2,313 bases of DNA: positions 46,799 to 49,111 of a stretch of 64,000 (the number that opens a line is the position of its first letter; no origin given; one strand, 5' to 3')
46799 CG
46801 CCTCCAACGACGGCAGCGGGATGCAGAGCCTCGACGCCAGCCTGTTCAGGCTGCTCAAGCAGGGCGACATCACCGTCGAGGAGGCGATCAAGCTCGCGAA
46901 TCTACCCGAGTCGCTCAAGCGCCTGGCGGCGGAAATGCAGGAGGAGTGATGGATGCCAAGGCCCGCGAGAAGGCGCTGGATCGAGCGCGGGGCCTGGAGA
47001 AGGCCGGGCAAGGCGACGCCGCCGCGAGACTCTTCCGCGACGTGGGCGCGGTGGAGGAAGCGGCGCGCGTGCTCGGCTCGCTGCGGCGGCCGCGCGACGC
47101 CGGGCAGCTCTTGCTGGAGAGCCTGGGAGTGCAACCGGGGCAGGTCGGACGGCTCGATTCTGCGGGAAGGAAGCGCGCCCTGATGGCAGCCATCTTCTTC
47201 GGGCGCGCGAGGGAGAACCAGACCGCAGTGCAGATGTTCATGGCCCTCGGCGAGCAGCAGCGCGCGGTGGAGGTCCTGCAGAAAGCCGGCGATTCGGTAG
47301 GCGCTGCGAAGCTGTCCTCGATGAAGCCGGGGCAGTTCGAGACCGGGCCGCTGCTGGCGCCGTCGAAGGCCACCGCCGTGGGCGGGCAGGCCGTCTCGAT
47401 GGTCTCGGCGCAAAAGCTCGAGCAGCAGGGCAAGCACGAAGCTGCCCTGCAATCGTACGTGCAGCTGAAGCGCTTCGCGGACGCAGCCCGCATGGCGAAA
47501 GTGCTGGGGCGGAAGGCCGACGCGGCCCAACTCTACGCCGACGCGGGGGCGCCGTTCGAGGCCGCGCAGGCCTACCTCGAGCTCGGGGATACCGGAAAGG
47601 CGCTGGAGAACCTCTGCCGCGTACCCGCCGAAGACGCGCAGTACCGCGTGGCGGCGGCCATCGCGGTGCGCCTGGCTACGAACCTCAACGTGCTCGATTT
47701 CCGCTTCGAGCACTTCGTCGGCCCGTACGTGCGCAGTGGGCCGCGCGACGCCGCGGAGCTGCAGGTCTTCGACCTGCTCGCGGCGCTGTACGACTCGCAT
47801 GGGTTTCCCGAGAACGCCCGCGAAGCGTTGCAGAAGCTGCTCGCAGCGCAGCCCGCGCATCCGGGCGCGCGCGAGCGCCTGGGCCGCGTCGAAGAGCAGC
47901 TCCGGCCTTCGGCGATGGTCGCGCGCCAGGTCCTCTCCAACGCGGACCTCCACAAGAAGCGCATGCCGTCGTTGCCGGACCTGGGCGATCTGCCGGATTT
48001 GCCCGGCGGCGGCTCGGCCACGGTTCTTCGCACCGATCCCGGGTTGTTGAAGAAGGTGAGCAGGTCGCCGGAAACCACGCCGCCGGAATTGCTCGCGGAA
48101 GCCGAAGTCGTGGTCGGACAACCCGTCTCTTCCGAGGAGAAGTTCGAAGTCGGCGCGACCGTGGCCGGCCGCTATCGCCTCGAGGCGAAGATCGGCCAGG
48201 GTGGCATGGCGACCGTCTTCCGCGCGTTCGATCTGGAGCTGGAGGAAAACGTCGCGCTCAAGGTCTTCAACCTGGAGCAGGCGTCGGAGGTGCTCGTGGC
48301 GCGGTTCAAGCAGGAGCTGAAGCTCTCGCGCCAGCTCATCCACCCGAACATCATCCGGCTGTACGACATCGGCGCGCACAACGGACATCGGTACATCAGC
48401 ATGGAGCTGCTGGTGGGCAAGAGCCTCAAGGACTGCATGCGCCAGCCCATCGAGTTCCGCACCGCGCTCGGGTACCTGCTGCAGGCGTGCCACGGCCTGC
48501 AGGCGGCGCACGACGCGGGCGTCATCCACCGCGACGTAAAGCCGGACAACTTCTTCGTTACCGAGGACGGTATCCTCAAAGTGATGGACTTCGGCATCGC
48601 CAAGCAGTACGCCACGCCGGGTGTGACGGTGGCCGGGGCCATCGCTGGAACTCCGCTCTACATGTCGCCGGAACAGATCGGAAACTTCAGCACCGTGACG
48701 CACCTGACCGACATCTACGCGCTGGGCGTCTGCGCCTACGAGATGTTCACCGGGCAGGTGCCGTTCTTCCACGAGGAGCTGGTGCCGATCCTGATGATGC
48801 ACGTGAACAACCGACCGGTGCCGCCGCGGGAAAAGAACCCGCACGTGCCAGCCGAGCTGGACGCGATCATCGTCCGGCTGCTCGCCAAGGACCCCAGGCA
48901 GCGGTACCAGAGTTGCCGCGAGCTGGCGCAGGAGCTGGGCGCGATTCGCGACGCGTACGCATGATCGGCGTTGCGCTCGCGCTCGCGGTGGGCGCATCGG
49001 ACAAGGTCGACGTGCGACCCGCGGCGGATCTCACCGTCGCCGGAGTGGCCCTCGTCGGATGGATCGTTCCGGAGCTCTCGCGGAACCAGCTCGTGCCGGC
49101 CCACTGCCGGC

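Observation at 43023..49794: Orphan, translationally coupled operon: HEAT::PilT fusion, PilT paralog, repeat-domain Ser/Thr kinase, PAP2 phosphatase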

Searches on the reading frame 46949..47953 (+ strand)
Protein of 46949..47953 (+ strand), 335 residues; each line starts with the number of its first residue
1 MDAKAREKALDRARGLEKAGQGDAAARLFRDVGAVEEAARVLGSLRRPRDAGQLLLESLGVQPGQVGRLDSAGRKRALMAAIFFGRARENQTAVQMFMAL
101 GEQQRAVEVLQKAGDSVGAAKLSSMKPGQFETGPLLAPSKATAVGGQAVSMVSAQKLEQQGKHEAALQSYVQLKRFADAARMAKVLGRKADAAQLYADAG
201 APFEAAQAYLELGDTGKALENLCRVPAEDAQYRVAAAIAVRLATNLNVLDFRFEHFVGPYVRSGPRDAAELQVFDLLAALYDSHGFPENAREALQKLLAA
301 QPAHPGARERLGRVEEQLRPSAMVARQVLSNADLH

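Call 80: search_protein_representatives(protein=window:46949-47953:+)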
Query: 335 residues. Proteins with E-value up to 0.001 (for the whole library): 416; up to 1e-10: 247; up to 1e-30: 91. The best 150 are listed.
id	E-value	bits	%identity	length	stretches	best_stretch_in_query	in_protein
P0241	1.6e-167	572.8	82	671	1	1-335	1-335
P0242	9.6e-84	297.8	54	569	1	5-332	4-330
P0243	8.5e-82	291.4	81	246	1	1-186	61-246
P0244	6.9e-80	285.1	56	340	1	7-274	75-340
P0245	1.4e-78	280.9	49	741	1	4-329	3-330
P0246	1.4e-73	264.5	44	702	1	4-327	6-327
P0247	5.2e-71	256.0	62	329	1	1-252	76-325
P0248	9.2e-71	255.2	45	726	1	4-328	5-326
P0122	1.5e-70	254.4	45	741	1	5-315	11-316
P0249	2.1e-70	254.0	43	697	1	3-325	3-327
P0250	1.4e-69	251.3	45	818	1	4-324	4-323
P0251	2.2e-69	250.7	46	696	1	5-317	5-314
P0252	5.0e-67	242.9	44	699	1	5-333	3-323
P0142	1.9e-66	241.0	44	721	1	2-330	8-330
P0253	2.5e-66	240.6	44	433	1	4-330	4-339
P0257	3.7e-63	230.2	44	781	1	1-331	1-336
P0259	5.3e-62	226.4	41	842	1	5-321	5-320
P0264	1.7e-56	208.4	40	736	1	9-331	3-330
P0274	6.3e-52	193.4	39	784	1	5-322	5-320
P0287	7.3e-48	180.0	38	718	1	8-333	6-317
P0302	2.4e-38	148.8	35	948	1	4-320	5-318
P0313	1.5e-35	139.6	37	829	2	142-316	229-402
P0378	9.2e-20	87.8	30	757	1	20-324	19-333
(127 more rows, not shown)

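Call 83: find_homologous_proteins(query=A4, max_evalue=1e-30)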
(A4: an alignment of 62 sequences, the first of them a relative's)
Query A4 (62 sequences) (712 aa, profile of the alignment): 382 proteins with E <= 1e-30 among 8000 candidates; the best 120 are listed.
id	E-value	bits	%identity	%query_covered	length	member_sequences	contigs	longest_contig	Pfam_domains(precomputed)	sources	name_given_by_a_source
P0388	3.7e-272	923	52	99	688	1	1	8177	PF07714.24,PF00069.32,PF03109.23,PF14531.13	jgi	jgi:hypothetical protein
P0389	3.8e-271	920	47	100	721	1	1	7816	PF23774.2,PF07714.24,PF00069.32,PF03109.23,PF14531.13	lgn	-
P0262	1.5e-266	905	100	100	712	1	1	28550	PF23774.2,PF07714.24,PF00069.32,PF13428.13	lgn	-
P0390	1.8e-264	898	50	99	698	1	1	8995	PF07714.24,PF00069.32,PF03109.23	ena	-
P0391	1.4e-258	878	50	43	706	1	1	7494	PF07714.24,PF00069.32,PF03109.23,PF14531.13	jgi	jgi:tetratricopeptide (TPR) repeat protein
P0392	5.6e-258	877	49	98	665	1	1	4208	PF07714.24,PF00069.32,PF03109.23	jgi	jgi:serine/threonine-protein kinase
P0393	9.9e-257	872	57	39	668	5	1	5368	PF07714.24,PF00069.32,PF13428.13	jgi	-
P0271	6.2e-255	866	38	99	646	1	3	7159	PF23774.2,PF07714.24,PF00069.32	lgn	-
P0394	4.7e-252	857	54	40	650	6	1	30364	PF07714.24,PF00069.32,PF13428.13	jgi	-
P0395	1.2e-251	856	62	37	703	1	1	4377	PF23774.2,PF07714.24,PF00069.32,PF03109.23,PF13176.13,PF13428.13,PF07719.24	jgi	jgi:serine/threonine-protein kinase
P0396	4.9e-249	847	55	40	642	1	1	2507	PF23774.2,PF07714.24,PF00069.32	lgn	-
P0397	7.9e-247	840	46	99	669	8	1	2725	PF07714.24,PF00069.32,PF03109.23,PF14531.13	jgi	jgi:serine/threonine-protein kinase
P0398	8.5e-247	840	49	100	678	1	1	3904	PF23774.2,PF07714.24,PF00069.32,PF03109.23,PF24762.2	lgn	-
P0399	2.8e-240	818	54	39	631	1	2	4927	PF07714.24,PF00069.32,PF03109.23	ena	-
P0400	1.3e-236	806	39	100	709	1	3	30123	PF23774.2,PF07714.24,PF00069.32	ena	-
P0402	1.9e-235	802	47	100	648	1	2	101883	PF23774.2,PF07714.24,PF00069.32,PF03109.23,PF14531.13,PF01636.30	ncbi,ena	-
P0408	1.3e-196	674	53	39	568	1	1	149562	PF07714.24,PF00069.32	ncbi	-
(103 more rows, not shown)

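Call 86: find_encoding_contigs(protein=P0408, flank=9000, max_places=2)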
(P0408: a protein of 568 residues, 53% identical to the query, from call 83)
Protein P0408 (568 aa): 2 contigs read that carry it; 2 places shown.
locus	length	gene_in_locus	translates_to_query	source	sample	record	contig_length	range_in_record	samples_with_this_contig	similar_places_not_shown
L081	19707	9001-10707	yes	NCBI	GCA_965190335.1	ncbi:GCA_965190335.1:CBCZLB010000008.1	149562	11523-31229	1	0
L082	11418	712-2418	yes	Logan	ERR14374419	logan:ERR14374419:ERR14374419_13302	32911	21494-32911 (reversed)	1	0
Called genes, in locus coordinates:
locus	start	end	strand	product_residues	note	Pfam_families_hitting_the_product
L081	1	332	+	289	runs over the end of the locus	-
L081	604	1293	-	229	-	PF10067:DUF2306 (weak)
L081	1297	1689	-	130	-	-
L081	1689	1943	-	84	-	PF13443:HTH_26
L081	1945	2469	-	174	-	PF11188:DUF2975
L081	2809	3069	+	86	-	PF02604:PhdYeFM_antitox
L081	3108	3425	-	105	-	-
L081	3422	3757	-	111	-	-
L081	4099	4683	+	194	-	PF04542:Sigma70_r2, PF08281:Sigma70_r4_2, PF04545:Sigma70_r4 (weak)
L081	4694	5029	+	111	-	-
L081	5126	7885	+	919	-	PF02985:HEAT (faint), PF03130:HEAT_PBS (faint), PF13646:HEAT_2, PF00437:T2SSE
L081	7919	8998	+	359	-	PF00437:T2SSE, PF13191:AAA_16 (faint), PF13401:AAA_22 (weak)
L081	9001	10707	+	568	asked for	PF00069:Pkinase, PF07714:PK_Tyr_Ser-Thr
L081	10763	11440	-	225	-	PF07238:PilZ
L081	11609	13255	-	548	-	PF06271:RDD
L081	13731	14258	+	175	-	PF13279:4HBT_2, PF03061:4HBT (weak)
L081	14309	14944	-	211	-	-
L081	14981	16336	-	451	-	PF13646:HEAT_2 (weak)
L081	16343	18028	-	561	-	PF00012:HSP70, PF06723:MreB_Mbl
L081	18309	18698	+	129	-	PF04542:Sigma70_r2 (weak), PF08281:Sigma70_r4_2 (weak), PF04545:Sigma70_r4 (weak)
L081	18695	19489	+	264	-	-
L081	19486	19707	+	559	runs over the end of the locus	PF00656:Peptidase_C14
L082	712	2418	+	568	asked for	PF00069:Pkinase, PF07714:PK_Tyr_Ser-Thr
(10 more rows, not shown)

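Call 87: find_encoding_contigs(protein=P0402, flank=9000, max_places=2)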
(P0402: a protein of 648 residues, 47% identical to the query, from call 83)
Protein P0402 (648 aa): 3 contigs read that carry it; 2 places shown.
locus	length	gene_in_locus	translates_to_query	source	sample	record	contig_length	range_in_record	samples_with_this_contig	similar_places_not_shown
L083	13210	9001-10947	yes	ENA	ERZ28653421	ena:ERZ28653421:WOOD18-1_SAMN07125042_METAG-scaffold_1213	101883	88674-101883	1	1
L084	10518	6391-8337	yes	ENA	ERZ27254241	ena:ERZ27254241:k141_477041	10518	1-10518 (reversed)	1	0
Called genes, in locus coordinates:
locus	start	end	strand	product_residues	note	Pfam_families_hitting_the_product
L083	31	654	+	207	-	PF00596:Aldolase_II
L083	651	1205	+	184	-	PF03079:ARD, PF07883:Cupin_2 (faint)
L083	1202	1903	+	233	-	PF00702:Hydrolase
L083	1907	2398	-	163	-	-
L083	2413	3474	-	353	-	PF02779:Transket_pyr, PF02780:Transketolase_C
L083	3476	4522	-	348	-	PF00676:E1_dh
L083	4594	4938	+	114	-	PF04362:Iron_traffic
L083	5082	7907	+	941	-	PF02985:HEAT (faint), PF12717:Cnd1 (faint), PF03130:HEAT_PBS (faint), PF13513:HEAT_EZ (faint), PF01602:Adaptin_N (faint), PF13646:HEAT_2, PF00437:T2SSE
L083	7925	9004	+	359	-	PF00437:T2SSE, PF25199:nSTAND_NTPase5 (weak), PF13191:AAA_16 (weak), PF20720:nSTAND3 (faint), PF13401:AAA_22 (weak), PF00004:AAA (faint)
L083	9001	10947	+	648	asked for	PF23774:TPR_GEMI5 (faint), PF01636:APH (faint), PF00069:Pkinase, PF07714:PK_Tyr_Ser-Thr, PF14531:Kinase-like (faint), PF03109:ABC1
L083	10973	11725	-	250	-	-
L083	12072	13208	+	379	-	?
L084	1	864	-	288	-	?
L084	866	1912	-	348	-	PF00676:E1_dh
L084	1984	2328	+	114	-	PF04362:Iron_traffic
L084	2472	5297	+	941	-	PF02985:HEAT (faint), PF12717:Cnd1 (faint), PF03130:HEAT_PBS (faint), PF13513:HEAT_EZ (faint), PF01602:Adaptin_N (faint), PF13646:HEAT_2, PF00437:T2SSE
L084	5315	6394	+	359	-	PF00437:T2SSE, PF25199:nSTAND_NTPase5 (weak), PF13191:AAA_16 (weak), PF20720:nSTAND3 (faint), PF13401:AAA_22 (weak), PF00004:AAA (faint)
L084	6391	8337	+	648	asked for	PF23774:TPR_GEMI5 (faint), PF01636:APH (faint), PF00069:Pkinase, PF07714:PK_Tyr_Ser-Thr, PF14531:Kinase-like (faint), PF03109:ABC1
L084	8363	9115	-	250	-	-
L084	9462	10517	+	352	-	?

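Call 95: search_solved_structures(query=window:46949-47953:+, max_evalue=1)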
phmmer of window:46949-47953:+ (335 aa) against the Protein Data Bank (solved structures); distinct sequences matched with E-value up to 1: 2.
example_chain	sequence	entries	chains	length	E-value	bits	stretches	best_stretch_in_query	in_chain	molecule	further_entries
8bda_G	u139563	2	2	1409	0.0058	19.4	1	98-194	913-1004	Intraflagellar transport particle protein 140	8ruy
9gzg_A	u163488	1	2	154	0.58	12.9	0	263-316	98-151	Engineered CTPR protein with glutamic acids for conductivity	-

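Call 101: list_cluster_members(proteins=[P0245, P0250, P0257, P0259, P0264, P0274, P0287, P0302, P0313, P0378])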
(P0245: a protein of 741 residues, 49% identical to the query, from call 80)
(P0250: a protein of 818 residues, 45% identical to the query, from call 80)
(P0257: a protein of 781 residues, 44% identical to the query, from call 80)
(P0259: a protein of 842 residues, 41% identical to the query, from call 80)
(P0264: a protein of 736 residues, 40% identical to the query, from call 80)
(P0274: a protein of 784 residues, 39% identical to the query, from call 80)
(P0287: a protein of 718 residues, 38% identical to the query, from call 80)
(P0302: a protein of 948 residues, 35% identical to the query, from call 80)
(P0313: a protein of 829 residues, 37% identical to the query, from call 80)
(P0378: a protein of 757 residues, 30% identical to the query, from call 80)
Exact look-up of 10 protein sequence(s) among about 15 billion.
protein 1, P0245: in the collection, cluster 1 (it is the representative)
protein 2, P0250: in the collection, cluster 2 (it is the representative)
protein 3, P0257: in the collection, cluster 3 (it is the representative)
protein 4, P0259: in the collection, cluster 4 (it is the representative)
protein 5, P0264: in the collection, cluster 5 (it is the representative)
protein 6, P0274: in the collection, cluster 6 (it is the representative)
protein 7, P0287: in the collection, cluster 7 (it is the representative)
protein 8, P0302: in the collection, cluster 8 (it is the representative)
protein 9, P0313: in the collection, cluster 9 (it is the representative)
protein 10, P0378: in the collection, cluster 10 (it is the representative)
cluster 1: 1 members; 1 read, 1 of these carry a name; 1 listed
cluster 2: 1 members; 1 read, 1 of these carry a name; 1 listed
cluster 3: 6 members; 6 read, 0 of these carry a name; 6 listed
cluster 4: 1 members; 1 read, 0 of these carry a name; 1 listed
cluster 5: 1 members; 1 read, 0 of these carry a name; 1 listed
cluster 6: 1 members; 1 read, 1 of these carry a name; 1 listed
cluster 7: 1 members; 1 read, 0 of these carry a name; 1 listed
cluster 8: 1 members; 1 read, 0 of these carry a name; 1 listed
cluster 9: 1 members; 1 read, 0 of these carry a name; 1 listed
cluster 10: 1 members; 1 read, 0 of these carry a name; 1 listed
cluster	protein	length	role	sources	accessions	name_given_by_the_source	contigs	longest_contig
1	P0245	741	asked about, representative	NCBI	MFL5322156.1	MAG: protein kinase domain-containing protein [Myxococcaceae bacterium]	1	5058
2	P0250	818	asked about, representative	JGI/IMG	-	serine/threonine-protein kinase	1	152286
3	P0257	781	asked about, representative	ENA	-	-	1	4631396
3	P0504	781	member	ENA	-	-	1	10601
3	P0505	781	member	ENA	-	-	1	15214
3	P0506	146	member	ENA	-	-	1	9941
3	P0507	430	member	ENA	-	-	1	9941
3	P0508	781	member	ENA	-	-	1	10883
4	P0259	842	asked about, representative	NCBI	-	-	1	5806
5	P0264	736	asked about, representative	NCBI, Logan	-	-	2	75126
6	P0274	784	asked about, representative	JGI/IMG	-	serine/threonine-protein kinase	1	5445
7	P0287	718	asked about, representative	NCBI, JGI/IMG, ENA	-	-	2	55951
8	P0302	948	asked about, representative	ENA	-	-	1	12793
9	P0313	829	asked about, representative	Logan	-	-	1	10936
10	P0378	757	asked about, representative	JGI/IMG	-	-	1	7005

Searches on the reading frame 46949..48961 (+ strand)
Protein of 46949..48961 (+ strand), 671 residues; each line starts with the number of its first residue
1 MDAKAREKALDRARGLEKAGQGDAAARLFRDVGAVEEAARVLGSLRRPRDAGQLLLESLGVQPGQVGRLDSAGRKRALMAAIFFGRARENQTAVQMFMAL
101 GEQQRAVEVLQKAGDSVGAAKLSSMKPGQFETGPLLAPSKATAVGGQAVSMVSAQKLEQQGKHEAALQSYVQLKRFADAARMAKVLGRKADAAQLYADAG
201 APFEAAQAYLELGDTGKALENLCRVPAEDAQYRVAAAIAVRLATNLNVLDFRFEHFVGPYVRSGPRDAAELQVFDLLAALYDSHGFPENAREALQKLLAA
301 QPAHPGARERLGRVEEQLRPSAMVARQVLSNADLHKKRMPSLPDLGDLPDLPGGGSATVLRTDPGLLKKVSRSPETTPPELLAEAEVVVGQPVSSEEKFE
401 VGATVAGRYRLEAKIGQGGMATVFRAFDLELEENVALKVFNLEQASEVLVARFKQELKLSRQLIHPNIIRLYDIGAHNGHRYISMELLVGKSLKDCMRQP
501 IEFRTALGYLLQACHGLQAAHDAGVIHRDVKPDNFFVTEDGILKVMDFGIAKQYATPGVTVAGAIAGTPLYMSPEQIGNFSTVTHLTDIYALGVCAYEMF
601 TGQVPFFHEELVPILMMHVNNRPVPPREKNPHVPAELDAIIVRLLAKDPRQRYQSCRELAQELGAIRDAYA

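Call 8: search_protein_families(library=pfam, proteins=[window:46949-48961:+], max_evalue=0.01)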
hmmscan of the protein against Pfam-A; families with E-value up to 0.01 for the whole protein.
window:46949-48961:+ (671 aa): 7 families
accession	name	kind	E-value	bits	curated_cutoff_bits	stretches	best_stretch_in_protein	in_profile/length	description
PF00069.31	Pkinase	-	4.8e-50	170.8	31.7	1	409-658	1-256/263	Protein kinase domain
PF07714.23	PK_Tyr_Ser-Thr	-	2.5e-31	109.4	23.1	1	411-654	3-250/258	Protein tyrosine and serine/threonine kinase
PF13428.12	TPR_14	-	3e-05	24.7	23.5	1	274-313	4-43/44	Tetratricopeptide repeat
PF03109.22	ABC1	-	5.9e-05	22.8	22.9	1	452-555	119-218/244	ABC1 atypical kinase-like domain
PF14531.12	Kinase-like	-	0.00019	21.2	25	1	512-607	153-252/289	Kinase-like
PF23774.1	TPR_GEMI5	-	0.0024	17.9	33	0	154-196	138-177/209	GEMI5 TPR domain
PF13181.12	TPR_8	-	0.0036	17.8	25.7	0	205-223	7-25/34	Tetratricopeptide repeat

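Call 9: search_protein_families(library=ncbifam, proteins=[window:46949-48961:+], max_evalue=0.01)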
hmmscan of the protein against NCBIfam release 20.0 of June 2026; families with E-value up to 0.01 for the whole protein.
window:46949-48961:+ (671 aa): 19 families
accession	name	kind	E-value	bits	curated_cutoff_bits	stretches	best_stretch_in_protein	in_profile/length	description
NF033483.0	PknB_PASTA_kin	equivalog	1.1e-87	295.4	450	1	402-666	2-268/563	Stk1 family PASTA domain-containing Ser/Thr kinase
NF052427.1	StpK7MSMEG_1200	equivalog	1.2e-52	179.2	900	1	403-662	3-264/601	serine/threonine protein kinase StpK7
NF047741.1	antiphage_MADS6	equivalog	9.5e-50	169.7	460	2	498-666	293-460/612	methylation-associated defense system protein kinase MAD6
NF009651.0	PRK13184.1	equivalog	5.7e-39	133.8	839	1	407-663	2-287/932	serine/threonine-protein kinase PknD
TIGR03903.1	TOMM_kin_cyc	equivalog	2.4e-31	108.5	705.75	1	433-667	4-248/1267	TOMM system kinase/cyclase fusion protein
NF038150.1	lanthi_synth_IV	equivalog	4e-25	88.3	650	1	357-664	140-454/851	class IV lanthionine synthetase LanL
NF053615.1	SerThrKinAfsKStmc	equivalog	2.8e-21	75.9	1300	1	410-653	16-255/809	protein serine/threonine kinase AfsK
NF033442.0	BREX_PglW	equivalog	2.3e-17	62.1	990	1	400-659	505-762/1391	BREX system serine/threonine kinase PglW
NF038151.1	lanthi_synth_III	equivalog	8.1e-10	37.7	575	1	365-603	182-426/833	class III lanthionine synthetase LanKC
NF043056.1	T4SS_LegK1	equivalog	1e-07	31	550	1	521-593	206-277/516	Dot/Icm T4SS effector kinase LegK1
NF058632.1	SerThrKinPrkT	equivalog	1.2e-07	31.1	280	1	401-548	10-162/322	serine/threonine protein kinase PrkT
TIGR03724.2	arch_bud32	equivalog_domain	4.4e-05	23.1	125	1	479-553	66-133/193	KEOPS complex kinase/ATPase Bud32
NF011462.0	PRK14879.1-3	equivalog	6e-05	22.9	174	1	480-551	66-128/192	Kae1-associated kinase Bud32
NF008910.0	PRK12274.1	equivalog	0.00015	21.4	372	1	503-552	91-141/219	serine/threonine protein kinase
NF011463.0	PRK14879.1-4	equivalog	0.00032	20.2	188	1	482-552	94-161/237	Kae1-associated kinase Bud32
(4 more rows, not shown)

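Call 68: predict_structure(alignment_id=A3)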
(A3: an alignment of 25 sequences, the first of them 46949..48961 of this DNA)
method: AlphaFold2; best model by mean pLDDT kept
length: 671 residues; sequences in the alignment: 25
mean_pLDDT: 82.8   pTM: 0.44
mean pLDDT of the five models: 82.8, 82.5, 82.2, 81.9, 81.1
residues with pLDDT >= 90: 422; 70-90: 104; 50-70: 54; < 50: 91
segments of 3 or more residues with pLDDT < 50: 134-147, 334-336, 338-343, 345-395, 549-551, 553-565
pLDDT, mean of each block of 10 residues (from residue 1): 89 96 96 96 97 97 94 96 97 95 94 88 78 44 47 92 95 94 96 96 97 96 96 98 95 94 95 97 94 97 95 88 55 47 45 31 34 32 27 52 88 82 89 88 64 67 85 80 86 93 95 96 85 93 78 43 57 87 87 97 95 94 96 97 97 97 95 69
secondary structure, 60 per line:
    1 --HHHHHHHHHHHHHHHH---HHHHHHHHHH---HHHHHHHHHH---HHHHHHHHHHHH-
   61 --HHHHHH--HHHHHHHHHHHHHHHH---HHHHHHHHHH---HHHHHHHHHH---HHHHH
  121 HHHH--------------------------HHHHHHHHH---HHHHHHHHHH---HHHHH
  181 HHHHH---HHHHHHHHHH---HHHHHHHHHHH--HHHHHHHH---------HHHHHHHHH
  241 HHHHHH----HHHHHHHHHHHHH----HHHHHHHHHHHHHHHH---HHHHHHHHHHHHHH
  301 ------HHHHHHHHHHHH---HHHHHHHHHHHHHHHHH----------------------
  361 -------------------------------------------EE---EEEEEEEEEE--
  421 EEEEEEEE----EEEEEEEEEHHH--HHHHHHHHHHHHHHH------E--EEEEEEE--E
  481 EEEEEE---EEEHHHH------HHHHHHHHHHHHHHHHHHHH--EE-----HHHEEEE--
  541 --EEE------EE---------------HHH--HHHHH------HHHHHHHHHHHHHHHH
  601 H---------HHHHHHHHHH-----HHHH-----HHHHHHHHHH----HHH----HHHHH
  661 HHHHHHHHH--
elements in order (helices of 4 or more, strands of 3 or more residues): H3-18 H22-31 H35-44 H48-59 H63-68 H71-86 H90-99 H103-112 H116-124 H151-159 H163-172 H176-185 H189-198 H202-212 H215-222 H232-246 H251-263 H268-283 H287-300 H307-318 H322-338 E409-418 E421-428 E433-441 H447-461 E471-477 E480-486 E490-492 H493-496 H503-522 E535-538 E543-545 H574-578 H585-601 H611-620 H626-629 H635-644 H656-669

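Call 89: search_protein_families(library=padloc, proteins=[window:46949-48961:+], max_evalue=0.001)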
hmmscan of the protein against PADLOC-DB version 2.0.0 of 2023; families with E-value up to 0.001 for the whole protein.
window:46949-48961:+ (671 aa): 33 families (the best 25 are shown)
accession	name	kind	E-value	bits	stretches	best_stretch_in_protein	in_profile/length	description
PDLC04042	PD-T4-6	-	3e-82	274.6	1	403-666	5-272/292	-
PDLC04043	PD-T4-6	-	3.4e-82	274.9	1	403-666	11-277/452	-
PDLC04060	PD-T4-6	-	3.9e-82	274.7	1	402-668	3-271/486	-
PDLC04061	PD-T4-6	-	2.9e-78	262.6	1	401-663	10-280/510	-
PDLC04053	PD-T4-6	-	5.4e-78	260.6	1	403-665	5-270/311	-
PDLC04057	PD-T4-6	-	1.7e-73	246.1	1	401-664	2-268/443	-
PDLC04047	PD-T4-6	-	4.9e-73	244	1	402-664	5-270/327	-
PDLC04138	mad6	-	9.8e-72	240.8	1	404-666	48-313/659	mads_6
PDLC04039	PD-T4-6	-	1.3e-71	239.9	1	400-667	8-276/458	-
PDLC04054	PD-T4-6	-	7.8e-70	234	1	400-667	4-274/347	-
PDLC04048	PD-T4-6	-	1.4e-63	213.4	1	400-664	3-270/354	-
PDLC04052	PD-T4-6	-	1.9e-63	213.4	1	405-663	7-273/496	-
PDLC04041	PD-T4-6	-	9.8e-61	204.3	1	398-663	20-290/443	-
PDLC04040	PD-T4-6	-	8.2e-60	201.1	1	415-665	2-264/547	-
PDLC01088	C3a189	-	5e-51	172.2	1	415-655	5-250/840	kinase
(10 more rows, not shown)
